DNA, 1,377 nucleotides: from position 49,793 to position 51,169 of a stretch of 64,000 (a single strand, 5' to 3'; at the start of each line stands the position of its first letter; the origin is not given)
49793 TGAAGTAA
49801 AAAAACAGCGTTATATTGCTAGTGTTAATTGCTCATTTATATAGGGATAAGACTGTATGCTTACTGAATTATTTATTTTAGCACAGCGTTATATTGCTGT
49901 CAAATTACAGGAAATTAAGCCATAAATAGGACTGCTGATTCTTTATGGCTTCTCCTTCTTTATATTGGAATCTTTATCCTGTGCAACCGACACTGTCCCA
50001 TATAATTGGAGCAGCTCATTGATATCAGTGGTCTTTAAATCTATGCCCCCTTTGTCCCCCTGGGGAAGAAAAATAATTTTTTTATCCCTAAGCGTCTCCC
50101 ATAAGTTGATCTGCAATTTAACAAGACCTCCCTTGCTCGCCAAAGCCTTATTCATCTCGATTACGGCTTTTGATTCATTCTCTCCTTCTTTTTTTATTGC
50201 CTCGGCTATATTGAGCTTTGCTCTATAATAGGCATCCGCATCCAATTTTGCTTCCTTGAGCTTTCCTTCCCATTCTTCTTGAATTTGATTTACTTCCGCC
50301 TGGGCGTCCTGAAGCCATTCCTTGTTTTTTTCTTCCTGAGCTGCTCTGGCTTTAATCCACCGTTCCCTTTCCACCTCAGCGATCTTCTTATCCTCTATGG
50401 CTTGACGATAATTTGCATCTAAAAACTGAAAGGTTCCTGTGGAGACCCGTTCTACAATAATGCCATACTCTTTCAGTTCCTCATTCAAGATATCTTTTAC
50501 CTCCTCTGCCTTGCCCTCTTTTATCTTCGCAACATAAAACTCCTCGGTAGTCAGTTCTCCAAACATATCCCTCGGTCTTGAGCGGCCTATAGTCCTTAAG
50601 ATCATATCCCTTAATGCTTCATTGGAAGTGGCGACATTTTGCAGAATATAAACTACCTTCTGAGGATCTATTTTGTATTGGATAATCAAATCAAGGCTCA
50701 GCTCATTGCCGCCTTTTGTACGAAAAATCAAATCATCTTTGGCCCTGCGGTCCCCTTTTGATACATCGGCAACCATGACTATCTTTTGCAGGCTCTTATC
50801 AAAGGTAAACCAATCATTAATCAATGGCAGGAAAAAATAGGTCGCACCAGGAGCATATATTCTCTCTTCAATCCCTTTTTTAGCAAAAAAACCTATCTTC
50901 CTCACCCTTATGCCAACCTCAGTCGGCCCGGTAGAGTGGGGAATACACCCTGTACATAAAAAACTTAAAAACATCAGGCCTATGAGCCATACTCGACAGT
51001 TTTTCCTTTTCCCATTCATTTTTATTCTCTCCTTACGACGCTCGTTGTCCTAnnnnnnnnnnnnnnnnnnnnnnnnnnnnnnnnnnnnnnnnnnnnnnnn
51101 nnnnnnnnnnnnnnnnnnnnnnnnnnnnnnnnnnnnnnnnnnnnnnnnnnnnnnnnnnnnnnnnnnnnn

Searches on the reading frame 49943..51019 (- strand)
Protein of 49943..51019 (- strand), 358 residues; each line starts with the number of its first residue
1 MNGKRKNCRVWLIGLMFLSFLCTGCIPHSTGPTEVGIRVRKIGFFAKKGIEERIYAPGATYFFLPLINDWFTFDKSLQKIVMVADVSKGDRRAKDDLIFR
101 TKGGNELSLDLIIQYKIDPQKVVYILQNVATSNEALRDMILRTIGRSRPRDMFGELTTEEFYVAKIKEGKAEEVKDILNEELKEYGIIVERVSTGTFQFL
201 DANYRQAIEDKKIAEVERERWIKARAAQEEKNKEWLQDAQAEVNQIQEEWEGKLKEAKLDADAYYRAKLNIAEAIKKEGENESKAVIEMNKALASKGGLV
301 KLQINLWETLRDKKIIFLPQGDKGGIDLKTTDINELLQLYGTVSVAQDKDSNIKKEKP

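Call 7: search_protein_families(library=pfam, proteins=[window:49943-51019:-], max_evalue=0.01)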
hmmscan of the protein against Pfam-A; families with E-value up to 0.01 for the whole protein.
window:49943-51019:- (358 aa): 1 family
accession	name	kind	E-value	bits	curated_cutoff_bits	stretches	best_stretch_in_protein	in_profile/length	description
PF01145.31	Band_7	-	1.4e-21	77.8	23.6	1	30-232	3-175/176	SPFH domain / Band 7 family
